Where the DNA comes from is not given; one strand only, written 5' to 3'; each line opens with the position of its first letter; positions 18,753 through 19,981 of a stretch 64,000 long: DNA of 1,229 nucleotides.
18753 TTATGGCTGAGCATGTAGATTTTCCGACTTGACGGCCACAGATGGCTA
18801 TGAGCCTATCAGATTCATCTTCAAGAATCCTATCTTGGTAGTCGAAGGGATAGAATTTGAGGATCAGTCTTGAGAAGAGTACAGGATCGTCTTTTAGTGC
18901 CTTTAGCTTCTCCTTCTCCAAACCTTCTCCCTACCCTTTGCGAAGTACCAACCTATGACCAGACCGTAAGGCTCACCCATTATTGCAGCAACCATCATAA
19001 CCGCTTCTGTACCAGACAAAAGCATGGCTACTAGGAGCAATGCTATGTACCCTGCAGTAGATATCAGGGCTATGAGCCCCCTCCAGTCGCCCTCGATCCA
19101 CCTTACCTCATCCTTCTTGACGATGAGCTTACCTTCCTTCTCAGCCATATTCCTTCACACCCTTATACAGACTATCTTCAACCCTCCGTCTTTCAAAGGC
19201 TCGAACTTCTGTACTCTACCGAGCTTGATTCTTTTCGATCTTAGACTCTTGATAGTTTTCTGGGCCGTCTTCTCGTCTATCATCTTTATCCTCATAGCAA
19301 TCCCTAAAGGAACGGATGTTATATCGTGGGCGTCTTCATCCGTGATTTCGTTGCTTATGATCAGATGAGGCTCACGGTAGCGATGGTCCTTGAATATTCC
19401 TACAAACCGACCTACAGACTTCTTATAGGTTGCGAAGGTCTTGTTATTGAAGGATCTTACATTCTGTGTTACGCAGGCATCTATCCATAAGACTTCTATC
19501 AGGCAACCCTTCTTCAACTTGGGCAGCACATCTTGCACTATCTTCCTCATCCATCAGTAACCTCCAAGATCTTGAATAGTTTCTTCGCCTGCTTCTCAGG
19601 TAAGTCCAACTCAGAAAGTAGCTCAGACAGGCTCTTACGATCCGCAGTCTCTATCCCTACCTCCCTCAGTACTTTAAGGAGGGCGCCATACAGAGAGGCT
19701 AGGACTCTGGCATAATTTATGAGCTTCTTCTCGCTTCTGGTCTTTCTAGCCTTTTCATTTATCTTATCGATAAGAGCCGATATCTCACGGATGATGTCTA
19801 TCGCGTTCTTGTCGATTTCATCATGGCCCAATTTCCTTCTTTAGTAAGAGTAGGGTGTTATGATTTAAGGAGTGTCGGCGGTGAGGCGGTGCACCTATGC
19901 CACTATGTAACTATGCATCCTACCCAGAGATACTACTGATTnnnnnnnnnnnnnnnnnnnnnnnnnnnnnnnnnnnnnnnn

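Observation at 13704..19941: Incomplete head-tail-virus-like module (TerL, tape-measure-like, lectins, hub, spike) between purB and atpF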

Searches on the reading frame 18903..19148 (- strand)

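Call 3: search_protein_families(library=pfam, proteins=[window:18903-19148:-], max_evalue=0.1)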
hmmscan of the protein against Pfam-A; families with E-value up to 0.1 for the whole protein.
window:18903-19148:- (81 aa): 1 family
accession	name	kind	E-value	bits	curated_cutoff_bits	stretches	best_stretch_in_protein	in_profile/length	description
PF05943.17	VipB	-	0.068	12.7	27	0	8-42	17-51/301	EvpB/VC_A0108, tail sheath N-terminal domain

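Call 4: search_protein_families(library=phrogs, proteins=[window:18903-19148:-], max_evalue=0.1)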
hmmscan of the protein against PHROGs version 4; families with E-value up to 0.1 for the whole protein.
window:18903-19148:- (81 aa): 0 families

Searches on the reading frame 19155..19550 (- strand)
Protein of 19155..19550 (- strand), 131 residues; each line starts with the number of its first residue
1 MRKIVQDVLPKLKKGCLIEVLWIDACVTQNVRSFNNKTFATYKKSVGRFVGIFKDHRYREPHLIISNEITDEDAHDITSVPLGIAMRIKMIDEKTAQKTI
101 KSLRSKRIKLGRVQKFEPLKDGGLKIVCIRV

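Call 3: search_protein_families(library=pfam, proteins=[window:19155-19550:-], max_evalue=0.1)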
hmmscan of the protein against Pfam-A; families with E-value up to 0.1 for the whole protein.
window:19155-19550:- (131 aa): 0 families

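Call 4: search_protein_families(library=phrogs, proteins=[window:19155-19550:-], max_evalue=0.1)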
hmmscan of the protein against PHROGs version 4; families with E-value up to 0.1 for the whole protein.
window:19155-19550:- (131 aa): 0 families

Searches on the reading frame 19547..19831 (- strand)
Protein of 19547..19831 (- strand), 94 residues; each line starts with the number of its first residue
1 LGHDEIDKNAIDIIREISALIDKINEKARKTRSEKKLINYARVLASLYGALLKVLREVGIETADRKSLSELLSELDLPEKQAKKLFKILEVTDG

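Call 3: search_protein_families(library=pfam, proteins=[window:19547-19831:-], max_evalue=0.1)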
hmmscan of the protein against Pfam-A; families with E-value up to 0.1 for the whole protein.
window:19547-19831:- (94 aa): 1 family
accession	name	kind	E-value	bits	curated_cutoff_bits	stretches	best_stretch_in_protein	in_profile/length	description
PF21896.2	Talin_IBS2B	-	0.052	13.9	27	1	12-67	11-60/118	Talin IBS2B domain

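Call 4: search_protein_families(library=phrogs, proteins=[window:19547-19831:-], max_evalue=0.1)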
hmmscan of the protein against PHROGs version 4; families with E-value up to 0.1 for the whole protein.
window:19547-19831:- (94 aa): 0 families
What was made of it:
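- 19547..19831 (-): o1, 94 aa. Conserved upstream partner of this TerL clade, function unknown. Its first ~20 nt lie in DNA shared with the empty site of HK01M. No Pfam or PHROG hit (calls 3, 4).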
